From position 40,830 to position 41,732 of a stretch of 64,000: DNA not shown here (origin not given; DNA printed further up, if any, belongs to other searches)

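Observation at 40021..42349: Stand-alone alarmone-hydrolase (SpoT-type HD) gene translationally coupled to an AbiC-like membrane protein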

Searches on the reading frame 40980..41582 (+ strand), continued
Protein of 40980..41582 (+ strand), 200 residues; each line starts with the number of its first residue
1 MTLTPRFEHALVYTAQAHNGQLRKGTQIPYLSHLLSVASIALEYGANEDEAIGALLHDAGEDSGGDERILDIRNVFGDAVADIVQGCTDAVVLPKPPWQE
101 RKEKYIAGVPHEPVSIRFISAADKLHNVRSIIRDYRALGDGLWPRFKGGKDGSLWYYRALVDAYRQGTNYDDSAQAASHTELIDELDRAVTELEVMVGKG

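Call 103: search_dna_similar(query=window:40980-41582:+, collection=phages, mode=protein, max_evalue=0.00001, max_rows=12)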
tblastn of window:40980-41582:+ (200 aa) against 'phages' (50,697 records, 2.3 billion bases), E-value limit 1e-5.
Records with a match: 43; places in all: 43; records where one place covers at least 80% of the query: 4.
Best place of each record, by identity: <60% 43.
By first word of the organism name: Bacteriophage 11; Listeria 6; Dickeya 6; Salmonella 5; Escherichia 4; Bordetella 2; Campylobacter 2; Klebsiella 1; Pseudomonas 1; Sashavirus 1; and 4 more.
By host as written in the record: - 13; Listeria monocytogenes 6; Dickeya solani MK10 4; Bordetella bronchiseptica 4715 2; Salmonella enterica subsp. enterica serovar Typhimurium strain LT2 2; Campylobacter jejuni 2; Homo sapiens 2; Dickeya solani 2; and 10 more.
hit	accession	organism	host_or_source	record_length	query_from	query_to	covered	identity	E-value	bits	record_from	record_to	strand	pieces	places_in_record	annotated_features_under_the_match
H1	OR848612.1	Listeria phage LM 4-14-1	Listeria monocytogenes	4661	7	169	82%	36.8%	4e-20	93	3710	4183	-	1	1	record has no annotation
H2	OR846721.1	Listeria phage LM 4-11-1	Listeria monocytogenes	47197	7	169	82%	36.8%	4e-20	93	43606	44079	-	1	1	record has no annotation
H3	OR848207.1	Listeria phage LM 4-14-1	Listeria monocytogenes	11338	7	169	82%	36.2%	6e-19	89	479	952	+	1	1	record has no annotation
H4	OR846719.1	Listeria phage LM 4-11-1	Listeria monocytogenes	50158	7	169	82%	36.2%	6e-19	89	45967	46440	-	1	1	record has no annotation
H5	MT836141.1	Bacteriophage sp.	human fecal samples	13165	6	147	71%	33.8%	1e-10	66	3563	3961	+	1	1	record has no annotation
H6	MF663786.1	Bordetella phage vB_BbrM_PHB04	Bordetella bronchiseptica 4715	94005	2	132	66%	35.3%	2e-10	65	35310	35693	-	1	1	bifunctional (p)ppGpp synthetase/guanosine-3',5'-bis(diphosphate) ...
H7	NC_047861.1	Bordetella phage vB_BbrM_PHB04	Bordetella bronchiseptica 4715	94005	2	132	66%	35.3%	2e-10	65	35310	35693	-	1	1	metal-dependent phosphohydrolase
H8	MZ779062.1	Klebsiella phage pJN2-26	horse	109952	10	132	62%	35.7%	4e-7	55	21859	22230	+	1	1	hypothetical protein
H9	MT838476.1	Bacteriophage sp.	human fecal samples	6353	10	143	67%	32.2%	2e-9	62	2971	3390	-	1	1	record has no annotation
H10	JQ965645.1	Salmonella phage SSU5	Salmonella enterica subsp. enterica ...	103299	6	132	64%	33.1%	3e-6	52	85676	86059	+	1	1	putative guanosine polyphosphate pyrophospho hydrolase/synthetase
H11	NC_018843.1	Salmonella phage SSU5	Salmonella enterica subsp. enterica ...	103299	6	132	64%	33.1%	3e-6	52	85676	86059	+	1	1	metal-dependent phosphohydrolase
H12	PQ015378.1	Pseudomonas phage RVTF4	Pseudomonas sp.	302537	2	131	65%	31.9%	7e-6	51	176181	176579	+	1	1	phosphohydrolase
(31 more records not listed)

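Call 104: search_dna_similar(query=window:40980-41582:+, collection=plasmids, mode=protein, max_evalue=0.00001, max_rows=15)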
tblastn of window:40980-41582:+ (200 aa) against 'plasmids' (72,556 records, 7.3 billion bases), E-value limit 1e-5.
Records with a match: 142; places in all: 145; records where one place covers at least 80% of the query: 26.
Best place of each record, by identity: 60-80% 1; <60% 141.
By first word of the organism name: Klebsiella 32; Burkholderia 10; Citrobacter 10; Escherichia 9; Synechocystis 8; Enterobacter 8; Deinococcus 5; Nostoc 4; Sinorhizobium 4; Caballeronia 3; and 39 more.
By predicted mobility (MOB-suite, as given by PLSDB): non-mobilizable 127; mobilizable 9; conjugative 6.
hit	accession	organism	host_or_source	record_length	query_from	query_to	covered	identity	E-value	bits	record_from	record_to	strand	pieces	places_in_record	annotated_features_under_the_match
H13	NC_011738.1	Gloeothece citriformis PCC 7424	-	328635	3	194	96%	50.5%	9e-57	199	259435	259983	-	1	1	HD domain-containing protein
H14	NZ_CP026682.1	Nostoc sp. 'Peltigera membranacea cyanobiont' N6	Lichen thallus,Peltigera membranacea ...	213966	2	197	98%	48.0%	3e-54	192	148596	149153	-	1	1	HD domain-containing protein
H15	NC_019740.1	Allocoleopsis franciscana PCC 7113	-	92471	1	196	98%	45.9%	1e-49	179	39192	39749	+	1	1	HD domain-containing protein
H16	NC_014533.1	Gloeothece verrucosa PCC 7822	fresh water in rice field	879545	3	167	83%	54.5%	6e-55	194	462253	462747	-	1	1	HD domain-containing protein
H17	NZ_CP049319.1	Caballeronia sp. SBC2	whole organism,soil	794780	3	199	99%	45.5%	4e-44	163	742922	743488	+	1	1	HD domain-containing protein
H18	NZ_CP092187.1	Deinococcus sp. KNUC1210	Setaria viridis,cell ...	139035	3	198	98%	44.4%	1e-38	147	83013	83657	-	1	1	HD domain-containing protein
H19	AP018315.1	Sphaerospermopsis kisseleviana NIES-73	-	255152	3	193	96%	45.5%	9e-49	176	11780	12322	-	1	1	hypothetical protein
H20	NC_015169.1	Deinococcus proteolyticus MRP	feces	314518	3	198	98%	43.9%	3e-36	140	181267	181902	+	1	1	HD domain-containing protein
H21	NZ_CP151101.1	Nostoc sp. UHCC 0302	isolated culture,lake sediment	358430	1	193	97%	43.8%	5e-48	174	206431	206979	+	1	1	HD domain-containing protein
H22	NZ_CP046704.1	Nostoc sp. ATCC 53789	-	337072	1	193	97%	43.3%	7e-48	174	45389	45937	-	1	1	HD domain-containing protein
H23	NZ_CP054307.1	Synechocystis sp. PCC 7338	cell culture,Tidal pool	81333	2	165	82%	50.6%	1e-49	179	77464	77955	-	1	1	HD domain-containing protein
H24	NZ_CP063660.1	Synechocystis sp. PCC 7339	cell culture,Tidal pool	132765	2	165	82%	50.0%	3e-49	177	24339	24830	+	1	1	HD domain-containing protein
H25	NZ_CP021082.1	Deinococcus ficus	Ficus religiosa L.,cell ...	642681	3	198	98%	40.8%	1e-31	127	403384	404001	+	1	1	HD domain-containing protein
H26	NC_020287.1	Synechocystis sp. PCC 6803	-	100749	3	165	82%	47.9%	1e-45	167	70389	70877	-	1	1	HD domain-containing protein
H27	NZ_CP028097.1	Synechocystis sp. IPPAS B-1465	axenic culture,Synechocystis sp. GT-L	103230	3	165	82%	47.9%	1e-45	167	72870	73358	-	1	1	HD domain-containing protein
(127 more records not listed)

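Call 105: get_annotated_region(hit=H26, flank=5000)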
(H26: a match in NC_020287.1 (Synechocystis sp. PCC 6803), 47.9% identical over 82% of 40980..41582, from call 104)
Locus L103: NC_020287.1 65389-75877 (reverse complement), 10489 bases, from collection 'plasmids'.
description: Synechocystis sp. PCC 6803 plasmid pSYSA_M, complete sequence
organism: Synechocystis sp. PCC 6803 (NCBI taxid 1148)
taxonomy: Bacteria; Cyanobacteriota; Cyanophyceae; Synechococcales; Merismopediaceae; Synechocystis; Synechocystis sp. PCC 6803
host: -; source: -; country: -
typing (MOB-suite, as given by PLSDB): non-mobilizable
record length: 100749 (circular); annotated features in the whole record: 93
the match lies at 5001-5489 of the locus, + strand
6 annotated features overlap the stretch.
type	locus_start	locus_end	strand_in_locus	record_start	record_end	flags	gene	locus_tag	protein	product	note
CDS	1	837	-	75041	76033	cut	-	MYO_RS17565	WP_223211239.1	hypothetical protein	-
CDS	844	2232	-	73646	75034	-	-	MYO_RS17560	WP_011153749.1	hypothetical protein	-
CDS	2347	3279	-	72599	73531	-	-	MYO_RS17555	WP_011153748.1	hypothetical protein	-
CDS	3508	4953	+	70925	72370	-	-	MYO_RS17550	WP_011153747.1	TIGR03985 family CRISPR-associated protein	-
CDS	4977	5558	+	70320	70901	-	-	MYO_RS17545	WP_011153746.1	HD domain-containing protein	-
CDS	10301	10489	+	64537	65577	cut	-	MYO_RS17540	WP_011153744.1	hypothetical protein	-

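Call 106: get_annotated_region(hit=H17, flank=4000)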
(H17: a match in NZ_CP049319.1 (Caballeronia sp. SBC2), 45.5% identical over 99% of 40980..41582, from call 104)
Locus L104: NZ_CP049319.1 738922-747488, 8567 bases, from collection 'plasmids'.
description: Caballeronia sp. SBC2 plasmid pSBC2-3, complete sequence
organism: Caballeronia sp. SBC2 (NCBI taxid 2705547)
taxonomy: Bacteria; Pseudomonadota; Betaproteobacteria; Burkholderiales; Burkholderiaceae; Caballeronia; Caballeronia sp. SBC2
host: -; source: whole organism,soil; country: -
typing (MOB-suite, as given by PLSDB): non-mobilizable
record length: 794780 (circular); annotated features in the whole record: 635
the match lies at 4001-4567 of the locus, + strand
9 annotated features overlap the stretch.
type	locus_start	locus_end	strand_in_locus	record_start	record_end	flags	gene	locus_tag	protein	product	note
CDS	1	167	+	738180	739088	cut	-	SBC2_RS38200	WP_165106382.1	transporter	-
CDS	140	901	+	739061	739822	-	-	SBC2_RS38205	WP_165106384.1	hypothetical protein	-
CDS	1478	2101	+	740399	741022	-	-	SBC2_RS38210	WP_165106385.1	hypothetical protein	-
CDS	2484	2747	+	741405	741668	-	-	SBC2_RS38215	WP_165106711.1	AlpA family phage regulatory protein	-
CDS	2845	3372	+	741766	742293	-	-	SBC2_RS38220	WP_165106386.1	hypothetical protein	-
CDS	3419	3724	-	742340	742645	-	-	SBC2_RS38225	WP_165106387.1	hypothetical protein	-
CDS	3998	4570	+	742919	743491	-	-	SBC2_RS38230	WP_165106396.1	HD domain-containing protein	-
CDS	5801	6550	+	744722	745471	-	-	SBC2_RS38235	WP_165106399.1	hypothetical protein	-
CDS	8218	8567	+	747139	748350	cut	-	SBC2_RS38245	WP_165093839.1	IS701 family transposase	-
